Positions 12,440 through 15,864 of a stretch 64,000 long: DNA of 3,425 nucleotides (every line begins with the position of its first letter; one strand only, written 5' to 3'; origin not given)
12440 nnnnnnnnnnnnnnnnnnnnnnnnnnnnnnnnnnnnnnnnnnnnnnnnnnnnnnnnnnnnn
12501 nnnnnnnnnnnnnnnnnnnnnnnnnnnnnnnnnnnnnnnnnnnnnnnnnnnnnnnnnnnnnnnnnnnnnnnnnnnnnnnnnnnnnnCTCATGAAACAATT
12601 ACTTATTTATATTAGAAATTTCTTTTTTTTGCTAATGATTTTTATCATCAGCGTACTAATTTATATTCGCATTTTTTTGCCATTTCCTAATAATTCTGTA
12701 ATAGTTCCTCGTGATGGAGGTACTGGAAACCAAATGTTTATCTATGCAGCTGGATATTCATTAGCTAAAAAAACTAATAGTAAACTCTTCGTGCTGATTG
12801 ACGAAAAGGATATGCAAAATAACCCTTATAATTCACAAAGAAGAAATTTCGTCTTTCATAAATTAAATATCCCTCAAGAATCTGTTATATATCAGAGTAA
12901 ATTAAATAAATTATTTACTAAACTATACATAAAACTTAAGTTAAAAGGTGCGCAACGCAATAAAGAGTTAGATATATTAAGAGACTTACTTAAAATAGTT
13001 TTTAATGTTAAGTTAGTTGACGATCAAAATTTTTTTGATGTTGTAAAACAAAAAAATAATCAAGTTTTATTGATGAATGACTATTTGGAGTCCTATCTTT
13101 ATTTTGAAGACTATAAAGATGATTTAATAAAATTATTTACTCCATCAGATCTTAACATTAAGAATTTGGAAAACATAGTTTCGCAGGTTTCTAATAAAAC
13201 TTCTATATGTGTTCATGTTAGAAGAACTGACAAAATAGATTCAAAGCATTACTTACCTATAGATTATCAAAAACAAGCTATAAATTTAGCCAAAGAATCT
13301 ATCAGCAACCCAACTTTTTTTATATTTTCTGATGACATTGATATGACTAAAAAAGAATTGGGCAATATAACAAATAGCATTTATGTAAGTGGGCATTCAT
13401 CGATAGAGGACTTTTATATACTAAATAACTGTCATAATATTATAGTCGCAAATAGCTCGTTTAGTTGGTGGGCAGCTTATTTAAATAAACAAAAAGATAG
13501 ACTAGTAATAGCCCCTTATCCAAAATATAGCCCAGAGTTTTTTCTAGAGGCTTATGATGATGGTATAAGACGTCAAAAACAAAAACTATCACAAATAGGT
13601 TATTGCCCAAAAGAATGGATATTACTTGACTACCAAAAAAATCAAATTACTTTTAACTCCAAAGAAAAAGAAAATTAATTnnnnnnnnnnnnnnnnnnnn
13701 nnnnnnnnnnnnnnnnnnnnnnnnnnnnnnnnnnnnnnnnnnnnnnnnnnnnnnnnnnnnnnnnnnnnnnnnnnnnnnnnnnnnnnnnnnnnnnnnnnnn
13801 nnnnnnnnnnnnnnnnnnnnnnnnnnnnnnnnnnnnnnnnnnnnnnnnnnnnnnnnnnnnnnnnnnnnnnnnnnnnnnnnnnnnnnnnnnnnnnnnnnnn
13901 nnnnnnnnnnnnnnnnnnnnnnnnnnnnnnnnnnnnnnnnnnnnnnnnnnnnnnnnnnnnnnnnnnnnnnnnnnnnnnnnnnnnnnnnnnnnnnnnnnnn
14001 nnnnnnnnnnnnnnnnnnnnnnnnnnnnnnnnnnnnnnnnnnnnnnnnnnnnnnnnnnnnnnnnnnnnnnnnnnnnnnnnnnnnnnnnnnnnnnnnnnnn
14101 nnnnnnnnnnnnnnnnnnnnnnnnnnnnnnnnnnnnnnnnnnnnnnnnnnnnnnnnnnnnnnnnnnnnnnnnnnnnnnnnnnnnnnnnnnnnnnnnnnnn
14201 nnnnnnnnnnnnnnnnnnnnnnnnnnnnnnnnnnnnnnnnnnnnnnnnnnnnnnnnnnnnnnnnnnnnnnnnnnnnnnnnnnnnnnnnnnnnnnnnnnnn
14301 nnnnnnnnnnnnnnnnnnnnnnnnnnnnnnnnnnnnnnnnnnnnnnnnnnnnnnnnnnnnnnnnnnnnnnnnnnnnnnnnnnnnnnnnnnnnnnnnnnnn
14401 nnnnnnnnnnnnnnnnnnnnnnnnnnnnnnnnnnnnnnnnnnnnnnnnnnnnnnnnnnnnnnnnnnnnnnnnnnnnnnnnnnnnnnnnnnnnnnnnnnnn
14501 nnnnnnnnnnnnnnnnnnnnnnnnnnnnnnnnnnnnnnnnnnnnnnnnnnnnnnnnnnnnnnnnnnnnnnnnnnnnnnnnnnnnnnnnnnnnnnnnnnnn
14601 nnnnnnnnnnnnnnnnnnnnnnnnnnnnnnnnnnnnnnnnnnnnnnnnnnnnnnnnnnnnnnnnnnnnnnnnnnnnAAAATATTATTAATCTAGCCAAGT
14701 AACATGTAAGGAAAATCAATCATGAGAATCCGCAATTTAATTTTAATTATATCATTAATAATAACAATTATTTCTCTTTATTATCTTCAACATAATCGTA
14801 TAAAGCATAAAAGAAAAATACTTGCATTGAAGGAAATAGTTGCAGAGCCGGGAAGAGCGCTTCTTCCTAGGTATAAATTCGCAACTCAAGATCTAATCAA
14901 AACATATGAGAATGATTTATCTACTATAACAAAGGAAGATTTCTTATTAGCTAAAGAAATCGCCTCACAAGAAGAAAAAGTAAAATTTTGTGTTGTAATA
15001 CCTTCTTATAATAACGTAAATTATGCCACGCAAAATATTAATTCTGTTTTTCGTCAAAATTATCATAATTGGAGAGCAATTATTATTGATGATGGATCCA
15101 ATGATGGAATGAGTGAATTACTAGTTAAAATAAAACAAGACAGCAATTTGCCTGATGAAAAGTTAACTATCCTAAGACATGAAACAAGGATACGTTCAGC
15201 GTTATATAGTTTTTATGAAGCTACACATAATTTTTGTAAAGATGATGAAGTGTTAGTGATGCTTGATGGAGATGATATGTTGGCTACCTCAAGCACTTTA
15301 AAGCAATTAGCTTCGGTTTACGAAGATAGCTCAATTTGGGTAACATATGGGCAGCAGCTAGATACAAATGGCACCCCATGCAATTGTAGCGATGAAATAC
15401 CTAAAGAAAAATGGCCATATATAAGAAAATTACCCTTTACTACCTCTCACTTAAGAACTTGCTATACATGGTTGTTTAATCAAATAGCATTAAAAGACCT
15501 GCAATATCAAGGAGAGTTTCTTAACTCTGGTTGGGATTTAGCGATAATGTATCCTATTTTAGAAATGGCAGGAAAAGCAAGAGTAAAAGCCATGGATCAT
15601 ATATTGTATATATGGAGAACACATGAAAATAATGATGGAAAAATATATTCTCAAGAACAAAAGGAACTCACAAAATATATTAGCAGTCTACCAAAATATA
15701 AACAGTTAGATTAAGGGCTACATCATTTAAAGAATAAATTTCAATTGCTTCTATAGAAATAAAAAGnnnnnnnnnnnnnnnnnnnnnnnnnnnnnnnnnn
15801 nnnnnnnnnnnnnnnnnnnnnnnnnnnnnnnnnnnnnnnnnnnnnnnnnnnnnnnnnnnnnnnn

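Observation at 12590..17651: Fucosyltransferase-centred glycan island (GT11 + GT10 + duplicated GT2 + unknown transferase) in a Rickettsiales-type genome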

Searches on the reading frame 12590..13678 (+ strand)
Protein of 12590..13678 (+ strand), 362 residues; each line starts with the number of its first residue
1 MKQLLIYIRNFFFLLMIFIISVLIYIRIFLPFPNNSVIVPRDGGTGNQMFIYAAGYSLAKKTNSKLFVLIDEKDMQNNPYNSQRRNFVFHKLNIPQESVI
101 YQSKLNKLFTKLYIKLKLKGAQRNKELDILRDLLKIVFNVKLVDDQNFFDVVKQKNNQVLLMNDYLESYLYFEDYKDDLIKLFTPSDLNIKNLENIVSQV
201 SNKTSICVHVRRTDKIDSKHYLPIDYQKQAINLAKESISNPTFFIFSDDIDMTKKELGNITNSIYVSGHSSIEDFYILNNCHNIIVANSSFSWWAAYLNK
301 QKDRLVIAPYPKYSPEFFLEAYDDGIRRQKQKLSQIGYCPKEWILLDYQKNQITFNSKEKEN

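Call 3: search_protein_families(library=pfam, proteins=[window:12590-13678:+], max_evalue=0.1)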
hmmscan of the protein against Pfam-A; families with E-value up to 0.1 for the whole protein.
window:12590-13678:+ (362 aa): 1 family
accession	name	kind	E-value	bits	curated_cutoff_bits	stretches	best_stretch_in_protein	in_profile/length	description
PF01531.22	Glyco_transf_11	-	2.1e-25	90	23.9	1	42-318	7-284/298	Glycosyl transferase family 11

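Call 4: search_protein_families(library=ncbifam, proteins=[window:12590-13678:+], max_evalue=0.1)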
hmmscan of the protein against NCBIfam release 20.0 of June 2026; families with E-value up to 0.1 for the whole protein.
window:12590-13678:+ (362 aa): 0 families

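Call 9: find_encoding_contigs(protein=window:12590-13678:+, flank=10000, max_places=6)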
Protein window:12590-13678:+ (362 aa): no gene with exactly this product is on record in the collection.

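Call 31: search_solved_structures(query=window:12590-13678:+, max_evalue=0.01, show_alignments=1)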
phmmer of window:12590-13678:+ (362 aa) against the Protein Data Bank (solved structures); distinct sequences matched with E-value up to 0.01: 0.

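Call 69: search_protein_representatives(protein=window:12590-13678:+)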
Query: 362 residues. Proteins with E-value up to 0.001 (for the whole library): 20651; up to 1e-10: 10614; up to 1e-30: 63. The best 150 are listed.
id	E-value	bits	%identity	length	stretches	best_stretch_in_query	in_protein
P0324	5.4e-218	739.6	100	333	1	30-362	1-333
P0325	5.0e-95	335.3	47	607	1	9-352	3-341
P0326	1.2e-91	324.2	48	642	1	16-354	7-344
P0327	9.2e-84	298.2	46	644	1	8-359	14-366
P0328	3.0e-76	273.5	44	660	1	10-349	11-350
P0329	2.2e-75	270.7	43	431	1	2-350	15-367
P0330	7.0e-69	249.3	42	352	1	15-350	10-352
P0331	1.7e-64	234.9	42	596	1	11-347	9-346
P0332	5.0e-63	230.0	41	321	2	141-349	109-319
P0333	1.2e-61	225.5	42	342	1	2-313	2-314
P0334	5.6e-61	223.3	37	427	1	12-358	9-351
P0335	1.7e-60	221.7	39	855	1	37-348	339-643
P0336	3.4e-60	220.7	39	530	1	16-354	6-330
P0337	1.4e-59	218.7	38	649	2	8-353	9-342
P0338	1.9e-59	218.3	39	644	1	32-357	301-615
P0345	2.1e-48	181.9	37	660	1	4-352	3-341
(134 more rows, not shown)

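Call 70: search_protein_families(library=pfam, proteins=[P0325, P0326, P0327, P0328, P0329, P0331, P0335, P0337, P0338, P0345], max_evalue=0.001)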
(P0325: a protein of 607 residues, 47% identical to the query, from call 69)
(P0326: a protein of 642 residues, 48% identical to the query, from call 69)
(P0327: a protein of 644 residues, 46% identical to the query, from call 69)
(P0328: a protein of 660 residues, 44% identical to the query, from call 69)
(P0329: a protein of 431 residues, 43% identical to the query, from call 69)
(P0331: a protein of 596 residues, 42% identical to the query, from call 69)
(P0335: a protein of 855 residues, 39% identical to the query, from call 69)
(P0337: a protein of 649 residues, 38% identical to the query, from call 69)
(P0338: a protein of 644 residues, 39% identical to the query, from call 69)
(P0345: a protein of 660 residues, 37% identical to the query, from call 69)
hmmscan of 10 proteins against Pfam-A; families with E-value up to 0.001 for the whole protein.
P0325 (607 aa): 1 family
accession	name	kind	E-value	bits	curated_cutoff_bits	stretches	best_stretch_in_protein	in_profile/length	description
PF01531.22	Glyco_transf_11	-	1.4e-25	90.6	23.9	1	190-305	161-282/298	Glycosyl transferase family 11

P0326 (642 aa): 2 families
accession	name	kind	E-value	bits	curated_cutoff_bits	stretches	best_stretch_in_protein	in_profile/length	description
PF01531.22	Glyco_transf_11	-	1.6e-20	73.9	23.9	1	135-308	113-285/298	Glycosyl transferase family 11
PF09612.15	HtrL_YibB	-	7.8e-11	42.5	24.1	1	405-624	6-255/267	Bacterial protein of unknown function (HtrL_YibB)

P0327 (644 aa): 1 family
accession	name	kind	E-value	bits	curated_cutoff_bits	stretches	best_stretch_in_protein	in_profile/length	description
PF01531.22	Glyco_transf_11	-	7e-21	75.2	23.9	1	43-323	2-283/298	Glycosyl transferase family 11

P0328 (660 aa): 1 family
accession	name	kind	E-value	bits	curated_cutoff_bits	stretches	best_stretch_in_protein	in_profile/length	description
PF01531.22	Glyco_transf_11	-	1.6e-19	70.7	23.9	1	145-319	110-285/298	Glycosyl transferase family 11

P0329 (431 aa): 1 family
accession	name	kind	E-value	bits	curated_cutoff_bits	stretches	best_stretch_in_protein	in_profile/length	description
PF01531.22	Glyco_transf_11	-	7.3e-22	78.4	23.9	1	174-328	118-278/298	Glycosyl transferase family 11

P0331 (596 aa): 2 families
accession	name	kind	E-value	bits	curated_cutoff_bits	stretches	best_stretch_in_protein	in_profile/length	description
PF01531.22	Glyco_transf_11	-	3.8e-21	76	23.9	1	38-319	8-285/298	Glycosyl transferase family 11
PF09612.15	HtrL_YibB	-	0.00019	21.6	24.1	0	461-571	124-256/267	Bacterial protein of unknown function (HtrL_YibB)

P0335 (855 aa): 3 families
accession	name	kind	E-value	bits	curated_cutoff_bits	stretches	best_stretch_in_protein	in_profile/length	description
PF01531.22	Glyco_transf_11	-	5.7e-20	72.2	23.9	1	339-610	2-282/298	Glycosyl transferase family 11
PF00852.26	Glyco_transf_10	-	2e-15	57.4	23.9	1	149-286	2-135/182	Glycosyltransferase family 10 (fucosyltransferase) C-term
PF18025.7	FucT_N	-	2.2e-11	44.5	27.2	1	55-132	16-91/91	Alpha-(1,3)-fucosyltransferase FucT N-terminal domain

P0337 (649 aa): 2 families
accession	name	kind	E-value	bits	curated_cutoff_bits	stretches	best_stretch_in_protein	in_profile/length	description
PF01531.22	Glyco_transf_11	-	1.7e-18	67.3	23.9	1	61-318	45-294/298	Glycosyl transferase family 11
PF09612.15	HtrL_YibB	-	1.5e-11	44.8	24.1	1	400-624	2-254/267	Bacterial protein of unknown function (HtrL_YibB)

P0338 (644 aa): 2 families
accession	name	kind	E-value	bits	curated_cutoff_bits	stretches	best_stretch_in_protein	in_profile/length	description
PF01531.22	Glyco_transf_11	-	1.5e-23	84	23.9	1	461-576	162-283/298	Glycosyl transferase family 11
PF00535.33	Glycos_transf_2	-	1.3e-15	58.2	23.3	1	52-193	1-132/168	Glycosyl transferase family 2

P0345 (660 aa): 2 families
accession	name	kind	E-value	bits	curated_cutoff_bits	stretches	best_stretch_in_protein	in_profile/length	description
PF01531.22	Glyco_transf_11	-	4.5e-24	85.6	23.9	1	70-298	53-276/298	Glycosyl transferase family 11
PF09612.15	HtrL_YibB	-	1.6e-08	35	24.1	1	402-627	4-253/267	Bacterial protein of unknown function (HtrL_YibB)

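Call 77: find_related_loci(query=A4, collection=metagenome_contigs, flank=8000)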
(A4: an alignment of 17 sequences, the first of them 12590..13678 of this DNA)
Query A4 (362 aa) in metagenome_contigs; peptide patterns used: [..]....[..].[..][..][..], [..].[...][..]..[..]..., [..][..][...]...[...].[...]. (x = any residue, [..] = any of these).
600 stretches matched a pattern (row limit reached: there are more); 517 encode a relative of the query (tblastn E <= 1e-3); the best 80 are kept; 80 distinct loci.
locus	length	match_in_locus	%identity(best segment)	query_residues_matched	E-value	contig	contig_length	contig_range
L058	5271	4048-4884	29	28-309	3e-34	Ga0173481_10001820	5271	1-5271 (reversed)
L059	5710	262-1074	32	43-309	8e-33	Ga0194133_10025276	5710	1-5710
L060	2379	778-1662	29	36-347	9e-32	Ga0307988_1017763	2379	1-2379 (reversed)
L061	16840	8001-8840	30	26-347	2e-31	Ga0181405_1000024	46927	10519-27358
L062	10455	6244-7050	32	37-309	4e-31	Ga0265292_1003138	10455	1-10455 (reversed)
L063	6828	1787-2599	30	34-316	5e-31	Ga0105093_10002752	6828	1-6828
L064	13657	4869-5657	30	37-309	1e-30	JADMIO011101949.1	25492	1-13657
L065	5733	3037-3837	29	37-309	1e-30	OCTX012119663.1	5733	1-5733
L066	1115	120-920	31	37-310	7e-32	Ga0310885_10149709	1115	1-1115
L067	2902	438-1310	28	5-309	3e-30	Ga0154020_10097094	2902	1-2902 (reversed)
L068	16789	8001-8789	31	37-309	2e-30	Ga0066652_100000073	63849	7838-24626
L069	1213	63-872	29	43-314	3e-31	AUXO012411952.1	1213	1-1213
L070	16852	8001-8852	29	37-321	8e-30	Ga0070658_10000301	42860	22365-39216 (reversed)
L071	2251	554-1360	29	37-309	4e-29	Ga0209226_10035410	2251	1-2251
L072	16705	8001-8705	32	37-309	7e-29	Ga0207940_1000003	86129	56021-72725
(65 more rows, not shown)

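Call 89: list_cluster_members(proteins=[P0335, P0325, P0326, P0327, P0338, P0005, P0085, P0002, P0003, P0215])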
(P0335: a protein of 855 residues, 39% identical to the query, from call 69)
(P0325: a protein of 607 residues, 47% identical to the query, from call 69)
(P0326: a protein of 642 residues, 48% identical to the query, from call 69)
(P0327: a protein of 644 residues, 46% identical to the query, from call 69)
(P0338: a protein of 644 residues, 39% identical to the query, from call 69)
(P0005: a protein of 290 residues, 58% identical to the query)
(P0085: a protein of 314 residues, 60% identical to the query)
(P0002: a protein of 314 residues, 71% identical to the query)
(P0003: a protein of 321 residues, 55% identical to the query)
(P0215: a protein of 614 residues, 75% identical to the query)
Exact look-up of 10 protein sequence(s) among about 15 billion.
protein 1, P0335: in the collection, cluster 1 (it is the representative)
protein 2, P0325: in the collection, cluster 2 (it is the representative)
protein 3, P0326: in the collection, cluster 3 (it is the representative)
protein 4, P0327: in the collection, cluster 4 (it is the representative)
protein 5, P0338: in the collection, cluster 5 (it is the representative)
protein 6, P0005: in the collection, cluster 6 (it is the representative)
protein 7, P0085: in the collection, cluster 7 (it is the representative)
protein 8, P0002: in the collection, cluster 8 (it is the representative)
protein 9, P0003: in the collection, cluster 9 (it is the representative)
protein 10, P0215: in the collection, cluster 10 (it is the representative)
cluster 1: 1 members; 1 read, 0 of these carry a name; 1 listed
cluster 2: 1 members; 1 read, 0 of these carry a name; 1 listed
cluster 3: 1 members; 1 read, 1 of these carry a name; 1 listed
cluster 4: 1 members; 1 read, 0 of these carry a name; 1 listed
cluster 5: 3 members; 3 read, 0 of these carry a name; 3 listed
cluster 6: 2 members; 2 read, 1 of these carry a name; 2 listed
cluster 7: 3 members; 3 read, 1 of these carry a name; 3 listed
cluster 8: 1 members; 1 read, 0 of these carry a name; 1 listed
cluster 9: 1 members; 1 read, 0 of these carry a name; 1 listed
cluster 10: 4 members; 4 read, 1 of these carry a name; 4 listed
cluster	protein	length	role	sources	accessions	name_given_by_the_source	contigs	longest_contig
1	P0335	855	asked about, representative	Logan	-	-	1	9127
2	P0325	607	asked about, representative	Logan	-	-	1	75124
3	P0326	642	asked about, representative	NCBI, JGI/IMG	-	hypothetical protein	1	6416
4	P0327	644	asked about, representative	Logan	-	-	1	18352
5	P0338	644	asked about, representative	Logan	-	-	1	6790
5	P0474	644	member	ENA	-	-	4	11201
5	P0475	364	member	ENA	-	-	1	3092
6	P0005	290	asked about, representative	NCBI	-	-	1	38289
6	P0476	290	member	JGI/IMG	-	hypothetical protein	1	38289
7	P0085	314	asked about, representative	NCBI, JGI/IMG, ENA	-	hypothetical protein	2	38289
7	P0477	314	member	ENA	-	-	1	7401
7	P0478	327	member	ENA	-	-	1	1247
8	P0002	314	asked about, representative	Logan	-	-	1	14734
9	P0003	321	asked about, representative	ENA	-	-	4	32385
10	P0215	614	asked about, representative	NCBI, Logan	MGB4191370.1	MAG: tRNA uridine-5-carboxymethylaminomethyl(34) synthesis enzyme MnmG [Rickettsiales ...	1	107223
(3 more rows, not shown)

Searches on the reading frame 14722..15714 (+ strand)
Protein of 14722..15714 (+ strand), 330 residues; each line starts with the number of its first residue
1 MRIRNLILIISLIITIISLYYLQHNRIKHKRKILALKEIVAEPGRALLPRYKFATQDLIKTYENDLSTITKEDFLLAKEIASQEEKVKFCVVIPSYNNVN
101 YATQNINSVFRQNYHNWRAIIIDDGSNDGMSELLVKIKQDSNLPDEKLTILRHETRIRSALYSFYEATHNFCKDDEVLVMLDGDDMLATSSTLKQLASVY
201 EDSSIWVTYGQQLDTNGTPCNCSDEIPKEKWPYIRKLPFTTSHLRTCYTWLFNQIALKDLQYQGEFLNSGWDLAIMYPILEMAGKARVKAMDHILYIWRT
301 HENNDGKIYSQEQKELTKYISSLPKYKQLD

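Call 3: search_protein_families(library=pfam, proteins=[window:14722-15714:+], max_evalue=0.1)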
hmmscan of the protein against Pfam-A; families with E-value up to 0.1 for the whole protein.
window:14722-15714:+ (330 aa): 6 families
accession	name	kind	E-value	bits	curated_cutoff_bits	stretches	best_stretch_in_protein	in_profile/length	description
PF00535.33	Glycos_transf_2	-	3.4e-14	53.6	23.3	1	90-259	1-166/168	Glycosyl transferase family 2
PF13641.12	Glyco_tranf_2_3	-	3.2e-06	27.8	27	1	89-225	3-137/230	Glycosyltransferase like family 2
PF12138.14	Spherulin4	-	0.009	16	30.2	1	25-113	122-208/239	Spherulation-specific family 4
PF13704.12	Glyco_tranf_2_4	-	0.031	15.2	27.5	1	118-195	21-93/98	Glycosyl transferase family 2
PF12804.13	NTP_transf_3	-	0.051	14.2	27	1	132-222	41-132/160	MobA-like NTP transferase domain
PF11193.13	DUF2812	-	0.082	13.6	27.8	0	248-320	25-99/110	Protein of unknown function (DUF2812)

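Call 4: search_protein_families(library=ncbifam, proteins=[window:14722-15714:+], max_evalue=0.1)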
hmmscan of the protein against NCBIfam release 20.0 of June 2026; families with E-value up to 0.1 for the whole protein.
window:14722-15714:+ (330 aa): 16 families
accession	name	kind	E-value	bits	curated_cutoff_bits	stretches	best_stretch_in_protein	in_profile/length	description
NF047683.1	TeichurnBiosyTuaG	equivalog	2.6e-11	43.6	400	1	86-221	5-134/252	teichuronic acid biosynthesis protein TuaG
TIGR03937.1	PgaC_IcaA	equivalog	8.3e-10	38.2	422.3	1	81-192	39-143/407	poly-beta-1,6-N-acetyl-D-glucosamine synthase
NF053739.1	GlytfEpsEBac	equivalog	9.8e-08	31.3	450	1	88-197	2-105/265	glycosyltransferase EpsE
TIGR04017.1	WcaA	equivalog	3.6e-06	26.8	495.75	1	89-128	7-46/279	colanic acid biosynthesis glycosyltransferase WcaA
NF007453.0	PRK10018.1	equivalog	4e-06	26.7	382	1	88-128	7-47/280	colanic acid biosynthesis glycosyltransferase WcaA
NF041875.1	EPS_EpsD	equivalog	6.2e-06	25.8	370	1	91-207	3-111/325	exopolysaccharide biosynthesis glycosyltransferase EpsD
NF007482.0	PRK10073.1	equivalog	7.7e-06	25.1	423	1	84-137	3-56/334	glycosyltransferase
TIGR03469.1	HpnB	hypoth_equivalog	8.8e-06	25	379.25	1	82-156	39-113/386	hopene-associated glycosyltransferase HpnB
NF050050.1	ProtGlycPglI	equivalog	1e-05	25.1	500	1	88-141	3-56/306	GalNAc(5)-diNAcBac-PP-undecaprenol beta-1,3-glucosyltransferase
NF045692.1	OglycostaseCruG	equivalog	0.00063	18.8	600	1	76-140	30-94/386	2'-O-glycosyltransferase CruG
NF038299.1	EPS_HpsN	equivalog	0.0014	17.7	425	1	89-201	3-107/317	hormogonium polysaccharide biosynthesis glycosyltransferase HpsN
TIGR03965.1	mycofact_glyco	equivalog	0.0015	17.4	280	1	78-157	65-140/467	mycofactocin biosynthesis glycosyltransferase MftF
NF007986.1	PRK10714.1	equivalog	0.0039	16.2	529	1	87-142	6-64/316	undecaprenyl-phosphate 4-deoxy-4-formamido-L-arabinose transferase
NF038302.1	EPS_HpsE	equivalog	0.0071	15.4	300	1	87-140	1-57/307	hormogonium polysaccharide biosynthesis glycosyltransferase HpsE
NF041394.1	GtaseAglG_Halo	equivalog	0.021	14.1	440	1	89-205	3-112/304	glucosyl-dolichyl phosphate glucuronosyltransferase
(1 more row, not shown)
